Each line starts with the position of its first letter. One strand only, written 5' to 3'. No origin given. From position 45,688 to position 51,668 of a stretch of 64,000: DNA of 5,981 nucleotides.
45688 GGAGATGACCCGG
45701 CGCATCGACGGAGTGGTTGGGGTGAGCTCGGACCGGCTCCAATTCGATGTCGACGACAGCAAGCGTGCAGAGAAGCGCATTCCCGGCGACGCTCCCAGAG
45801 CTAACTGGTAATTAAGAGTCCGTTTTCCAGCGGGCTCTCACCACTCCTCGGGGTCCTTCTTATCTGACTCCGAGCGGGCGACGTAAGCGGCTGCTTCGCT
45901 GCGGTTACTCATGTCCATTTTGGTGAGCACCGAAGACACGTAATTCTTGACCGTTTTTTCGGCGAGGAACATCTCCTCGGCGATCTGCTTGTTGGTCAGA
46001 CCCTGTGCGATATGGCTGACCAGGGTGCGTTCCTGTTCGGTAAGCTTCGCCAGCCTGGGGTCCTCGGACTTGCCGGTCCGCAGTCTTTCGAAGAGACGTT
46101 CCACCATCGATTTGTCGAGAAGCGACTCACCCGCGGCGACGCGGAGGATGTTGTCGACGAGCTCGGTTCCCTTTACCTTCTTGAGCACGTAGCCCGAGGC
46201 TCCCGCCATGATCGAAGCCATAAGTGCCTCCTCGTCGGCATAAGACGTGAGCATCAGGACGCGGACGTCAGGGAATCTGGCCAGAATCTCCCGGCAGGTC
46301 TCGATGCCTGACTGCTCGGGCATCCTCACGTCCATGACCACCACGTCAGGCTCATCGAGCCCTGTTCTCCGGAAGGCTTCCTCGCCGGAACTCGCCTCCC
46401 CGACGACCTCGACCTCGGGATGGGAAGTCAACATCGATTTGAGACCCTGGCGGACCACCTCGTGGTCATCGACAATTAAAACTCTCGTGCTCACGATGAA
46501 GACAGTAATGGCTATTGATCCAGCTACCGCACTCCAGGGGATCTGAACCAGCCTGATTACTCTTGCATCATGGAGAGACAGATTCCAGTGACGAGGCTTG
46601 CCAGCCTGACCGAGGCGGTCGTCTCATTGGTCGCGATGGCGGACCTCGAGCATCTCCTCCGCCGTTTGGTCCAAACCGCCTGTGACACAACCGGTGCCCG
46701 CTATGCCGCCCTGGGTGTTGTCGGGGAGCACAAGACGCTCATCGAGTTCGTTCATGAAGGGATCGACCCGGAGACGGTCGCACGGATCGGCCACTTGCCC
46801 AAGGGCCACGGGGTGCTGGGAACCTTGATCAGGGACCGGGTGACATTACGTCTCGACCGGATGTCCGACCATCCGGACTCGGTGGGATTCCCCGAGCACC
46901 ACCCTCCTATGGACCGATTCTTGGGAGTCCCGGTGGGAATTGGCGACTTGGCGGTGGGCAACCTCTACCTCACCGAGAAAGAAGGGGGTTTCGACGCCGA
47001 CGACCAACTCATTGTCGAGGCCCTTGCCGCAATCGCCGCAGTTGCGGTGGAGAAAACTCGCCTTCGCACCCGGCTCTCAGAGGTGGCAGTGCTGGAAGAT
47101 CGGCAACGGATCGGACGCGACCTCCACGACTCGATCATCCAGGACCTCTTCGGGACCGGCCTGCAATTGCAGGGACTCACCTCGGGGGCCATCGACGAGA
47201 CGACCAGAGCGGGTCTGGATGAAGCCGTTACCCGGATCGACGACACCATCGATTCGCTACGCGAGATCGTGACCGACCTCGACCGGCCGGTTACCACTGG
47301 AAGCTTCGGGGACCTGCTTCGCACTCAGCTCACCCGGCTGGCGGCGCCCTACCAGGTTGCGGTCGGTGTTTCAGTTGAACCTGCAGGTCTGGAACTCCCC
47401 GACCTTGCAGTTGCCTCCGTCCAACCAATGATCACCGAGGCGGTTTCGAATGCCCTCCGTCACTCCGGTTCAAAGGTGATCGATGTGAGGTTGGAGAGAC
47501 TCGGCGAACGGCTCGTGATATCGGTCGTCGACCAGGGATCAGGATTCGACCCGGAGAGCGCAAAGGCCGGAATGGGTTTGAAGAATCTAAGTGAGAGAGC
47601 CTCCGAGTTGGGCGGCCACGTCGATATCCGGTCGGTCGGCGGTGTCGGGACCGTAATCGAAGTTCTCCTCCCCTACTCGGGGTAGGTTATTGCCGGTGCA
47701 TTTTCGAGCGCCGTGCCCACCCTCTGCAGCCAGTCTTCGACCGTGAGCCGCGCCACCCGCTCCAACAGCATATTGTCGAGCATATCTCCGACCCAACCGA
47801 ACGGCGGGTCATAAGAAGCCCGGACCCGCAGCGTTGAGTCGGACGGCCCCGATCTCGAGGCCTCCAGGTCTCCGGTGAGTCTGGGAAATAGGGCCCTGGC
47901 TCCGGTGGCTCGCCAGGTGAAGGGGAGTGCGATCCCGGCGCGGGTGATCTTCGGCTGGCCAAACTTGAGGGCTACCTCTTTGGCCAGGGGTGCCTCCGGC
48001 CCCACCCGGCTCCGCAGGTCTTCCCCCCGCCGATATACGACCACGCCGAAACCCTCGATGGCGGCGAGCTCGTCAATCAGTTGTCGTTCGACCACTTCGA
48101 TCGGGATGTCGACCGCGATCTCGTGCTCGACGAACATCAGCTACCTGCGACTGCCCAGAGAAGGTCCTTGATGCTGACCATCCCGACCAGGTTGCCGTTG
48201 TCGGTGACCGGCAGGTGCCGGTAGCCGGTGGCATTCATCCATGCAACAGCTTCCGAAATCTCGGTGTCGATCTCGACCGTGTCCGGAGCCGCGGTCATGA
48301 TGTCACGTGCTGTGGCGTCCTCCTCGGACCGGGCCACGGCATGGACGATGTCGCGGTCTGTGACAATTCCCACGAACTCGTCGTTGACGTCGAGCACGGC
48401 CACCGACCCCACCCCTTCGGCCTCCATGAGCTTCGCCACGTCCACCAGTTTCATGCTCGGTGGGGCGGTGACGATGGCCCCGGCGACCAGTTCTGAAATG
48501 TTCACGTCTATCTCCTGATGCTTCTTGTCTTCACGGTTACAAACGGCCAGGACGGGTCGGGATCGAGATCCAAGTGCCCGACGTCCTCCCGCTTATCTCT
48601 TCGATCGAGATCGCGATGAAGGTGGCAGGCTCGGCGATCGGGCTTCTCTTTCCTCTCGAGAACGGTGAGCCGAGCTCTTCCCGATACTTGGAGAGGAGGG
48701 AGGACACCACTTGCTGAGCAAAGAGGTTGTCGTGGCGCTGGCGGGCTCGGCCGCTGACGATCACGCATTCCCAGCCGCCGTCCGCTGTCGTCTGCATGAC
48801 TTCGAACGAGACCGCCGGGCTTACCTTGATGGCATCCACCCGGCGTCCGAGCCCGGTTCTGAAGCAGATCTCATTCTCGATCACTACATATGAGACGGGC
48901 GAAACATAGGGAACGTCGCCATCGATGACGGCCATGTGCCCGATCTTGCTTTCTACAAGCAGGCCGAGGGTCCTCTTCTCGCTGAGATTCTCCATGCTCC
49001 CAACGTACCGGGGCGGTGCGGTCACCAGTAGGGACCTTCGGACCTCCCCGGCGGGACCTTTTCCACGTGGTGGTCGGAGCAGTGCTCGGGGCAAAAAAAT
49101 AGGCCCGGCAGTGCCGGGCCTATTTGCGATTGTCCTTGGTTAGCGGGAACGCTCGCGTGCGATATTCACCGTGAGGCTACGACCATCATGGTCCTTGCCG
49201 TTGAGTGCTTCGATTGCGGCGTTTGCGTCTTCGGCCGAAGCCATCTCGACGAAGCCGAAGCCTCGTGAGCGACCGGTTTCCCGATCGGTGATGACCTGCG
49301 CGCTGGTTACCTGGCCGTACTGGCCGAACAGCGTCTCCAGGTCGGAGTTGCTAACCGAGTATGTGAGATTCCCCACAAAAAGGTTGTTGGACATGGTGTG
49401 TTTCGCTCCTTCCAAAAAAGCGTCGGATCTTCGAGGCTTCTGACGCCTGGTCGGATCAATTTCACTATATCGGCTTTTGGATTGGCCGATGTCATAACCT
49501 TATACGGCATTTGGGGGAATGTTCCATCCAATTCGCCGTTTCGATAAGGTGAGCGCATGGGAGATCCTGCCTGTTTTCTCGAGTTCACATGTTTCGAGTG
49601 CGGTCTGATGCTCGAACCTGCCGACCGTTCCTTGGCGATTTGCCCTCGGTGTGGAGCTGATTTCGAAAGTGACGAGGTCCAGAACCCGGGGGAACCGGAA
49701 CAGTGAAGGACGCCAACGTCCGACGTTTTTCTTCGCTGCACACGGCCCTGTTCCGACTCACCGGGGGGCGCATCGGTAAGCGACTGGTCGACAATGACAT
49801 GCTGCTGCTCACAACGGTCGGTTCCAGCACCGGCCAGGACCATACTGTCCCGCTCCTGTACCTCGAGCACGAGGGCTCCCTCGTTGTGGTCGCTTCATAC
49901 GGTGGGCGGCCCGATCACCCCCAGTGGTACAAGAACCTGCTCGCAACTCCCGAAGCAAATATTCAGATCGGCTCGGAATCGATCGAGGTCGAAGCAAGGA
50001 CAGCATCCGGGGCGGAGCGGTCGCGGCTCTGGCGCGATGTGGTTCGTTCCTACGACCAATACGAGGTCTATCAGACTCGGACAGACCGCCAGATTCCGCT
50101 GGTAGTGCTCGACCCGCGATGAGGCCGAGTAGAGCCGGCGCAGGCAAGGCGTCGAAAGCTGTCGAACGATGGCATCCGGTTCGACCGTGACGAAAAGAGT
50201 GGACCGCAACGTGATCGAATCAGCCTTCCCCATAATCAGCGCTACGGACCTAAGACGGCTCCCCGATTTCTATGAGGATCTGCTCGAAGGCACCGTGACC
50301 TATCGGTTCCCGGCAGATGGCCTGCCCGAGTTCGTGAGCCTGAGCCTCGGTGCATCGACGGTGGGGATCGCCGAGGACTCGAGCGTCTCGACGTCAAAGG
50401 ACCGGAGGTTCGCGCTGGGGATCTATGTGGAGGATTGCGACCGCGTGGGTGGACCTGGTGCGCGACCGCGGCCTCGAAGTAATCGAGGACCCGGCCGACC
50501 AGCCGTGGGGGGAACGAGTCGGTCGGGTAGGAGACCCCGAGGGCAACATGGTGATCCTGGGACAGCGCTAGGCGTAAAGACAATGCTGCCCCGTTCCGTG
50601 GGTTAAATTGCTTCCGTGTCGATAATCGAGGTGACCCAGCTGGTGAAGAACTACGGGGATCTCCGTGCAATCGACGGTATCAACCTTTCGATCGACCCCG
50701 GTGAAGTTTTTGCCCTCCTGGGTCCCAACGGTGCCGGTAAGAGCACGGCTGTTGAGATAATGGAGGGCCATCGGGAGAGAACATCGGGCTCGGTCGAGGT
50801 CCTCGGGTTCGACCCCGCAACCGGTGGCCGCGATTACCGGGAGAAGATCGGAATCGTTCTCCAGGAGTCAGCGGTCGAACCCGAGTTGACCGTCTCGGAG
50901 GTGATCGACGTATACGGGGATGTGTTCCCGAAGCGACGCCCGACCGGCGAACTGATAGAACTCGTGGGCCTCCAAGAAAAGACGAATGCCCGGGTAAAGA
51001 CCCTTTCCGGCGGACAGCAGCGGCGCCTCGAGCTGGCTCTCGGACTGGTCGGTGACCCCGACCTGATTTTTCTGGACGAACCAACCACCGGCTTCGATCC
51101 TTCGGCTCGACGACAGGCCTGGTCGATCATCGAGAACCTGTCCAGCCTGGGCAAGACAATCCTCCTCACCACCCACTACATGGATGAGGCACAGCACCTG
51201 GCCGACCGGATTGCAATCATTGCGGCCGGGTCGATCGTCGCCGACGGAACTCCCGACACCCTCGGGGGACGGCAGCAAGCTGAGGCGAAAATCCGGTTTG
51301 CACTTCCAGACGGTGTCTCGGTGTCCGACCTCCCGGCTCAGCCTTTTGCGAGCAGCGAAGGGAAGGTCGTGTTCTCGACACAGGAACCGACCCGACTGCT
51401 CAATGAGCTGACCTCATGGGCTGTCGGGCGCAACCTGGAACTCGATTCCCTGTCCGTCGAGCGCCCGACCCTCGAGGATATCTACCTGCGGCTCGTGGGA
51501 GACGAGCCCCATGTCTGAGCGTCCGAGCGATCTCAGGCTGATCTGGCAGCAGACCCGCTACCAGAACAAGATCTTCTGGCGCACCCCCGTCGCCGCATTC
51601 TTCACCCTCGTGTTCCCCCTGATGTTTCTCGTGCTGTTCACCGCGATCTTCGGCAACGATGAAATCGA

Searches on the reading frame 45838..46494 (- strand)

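Call 60: search_protein_families(library=pfam, max_evalue=0.00001, proteins=[window:45838-46494:-])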
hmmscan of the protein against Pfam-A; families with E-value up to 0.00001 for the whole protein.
window:45838-46494:- (218 aa): 3 families
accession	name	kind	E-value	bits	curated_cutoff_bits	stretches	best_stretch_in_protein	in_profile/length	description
PF00072.30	Response_reg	-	1.5e-28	99.6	30.2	1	5-116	1-110/111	Response regulator receiver domain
PF00196.25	GerE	-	1.1e-17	63.9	23.5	1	150-204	2-56/57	Bacterial regulatory proteins, luxR family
PF08281.18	Sigma70_r4_2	-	2.8e-06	27.3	25.7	1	148-191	8-52/54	Sigma-70, region 4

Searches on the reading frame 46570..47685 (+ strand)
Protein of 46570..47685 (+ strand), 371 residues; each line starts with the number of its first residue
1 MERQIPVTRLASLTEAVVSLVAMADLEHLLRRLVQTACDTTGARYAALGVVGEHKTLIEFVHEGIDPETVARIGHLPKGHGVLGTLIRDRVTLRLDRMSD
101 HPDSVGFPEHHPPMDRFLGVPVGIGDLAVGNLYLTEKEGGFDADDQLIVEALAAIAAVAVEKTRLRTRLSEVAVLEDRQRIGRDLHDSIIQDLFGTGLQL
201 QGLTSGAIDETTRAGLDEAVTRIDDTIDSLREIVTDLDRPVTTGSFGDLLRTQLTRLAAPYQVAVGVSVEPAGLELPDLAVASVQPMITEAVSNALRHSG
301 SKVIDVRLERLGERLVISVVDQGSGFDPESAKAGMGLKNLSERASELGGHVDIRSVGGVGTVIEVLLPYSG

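Call 60: search_protein_families(library=pfam, max_evalue=0.00001, proteins=[window:46570-47685:+])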
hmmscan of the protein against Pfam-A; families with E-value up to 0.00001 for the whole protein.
window:46570-47685:+ (371 aa): 5 families
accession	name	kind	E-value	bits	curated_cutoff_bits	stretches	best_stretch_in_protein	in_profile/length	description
PF13185.12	GAF_2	-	4.2e-17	63.1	28.6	1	24-161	2-136/136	GAF domain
PF02518.31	HATPase_c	-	3.5e-13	50.4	26.4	1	284-369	6-109/111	Histidine kinase-, DNA gyrase B-, and HSP90-like ATPase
PF07730.19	HisKA_3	-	2.2e-12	47.7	24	1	178-238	2-64/68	Histidine kinase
PF01590.32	GAF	-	1.6e-09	38.8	22.4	1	25-160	1-133/133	GAF domain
PF13581.12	HATPase_c_2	-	4.5e-07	30.4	27.4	1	275-339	23-91/127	Histidine kinase-like ATPase domain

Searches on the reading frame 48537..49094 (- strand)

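Call 60: search_protein_families(library=pfam, max_evalue=0.00001, proteins=[window:48537-49094:-])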
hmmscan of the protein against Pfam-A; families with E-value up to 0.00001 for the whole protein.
window:48537-49094:- (185 aa): 2 families
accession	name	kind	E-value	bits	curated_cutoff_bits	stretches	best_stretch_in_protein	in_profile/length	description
PF12900.13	Pyridox_ox_2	-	6.4e-16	59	27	1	42-170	5-139/140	Pyridoxamine 5'-phosphate oxidase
PF01243.27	PNPOx_N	-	5.1e-07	30.5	28.1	1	48-168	11-117/120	Pyridoxamine 5'-phosphate oxidase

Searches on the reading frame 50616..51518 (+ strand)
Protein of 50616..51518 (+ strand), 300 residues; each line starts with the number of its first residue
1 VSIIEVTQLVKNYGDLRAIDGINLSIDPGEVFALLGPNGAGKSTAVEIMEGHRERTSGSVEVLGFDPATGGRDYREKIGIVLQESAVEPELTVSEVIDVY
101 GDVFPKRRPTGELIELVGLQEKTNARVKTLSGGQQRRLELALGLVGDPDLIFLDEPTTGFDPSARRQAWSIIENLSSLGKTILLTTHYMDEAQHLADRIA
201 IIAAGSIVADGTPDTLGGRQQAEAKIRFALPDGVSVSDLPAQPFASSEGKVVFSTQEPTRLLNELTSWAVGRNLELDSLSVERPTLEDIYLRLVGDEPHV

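Call 60: search_protein_families(library=pfam, max_evalue=0.00001, proteins=[window:50616-51518:+])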
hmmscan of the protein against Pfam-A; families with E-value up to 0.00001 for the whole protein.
window:50616-51518:+ (300 aa): 2 families
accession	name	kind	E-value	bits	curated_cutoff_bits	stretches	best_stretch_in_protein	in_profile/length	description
PF00005.33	ABC_tran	-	9.2e-30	104.5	25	1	20-158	2-137/137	ABC transporter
PF13304.12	AAA_21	-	7.4e-09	36.5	27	0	129-187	237-298/304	AAA domain, putative AbiEii toxin, Type IV TA system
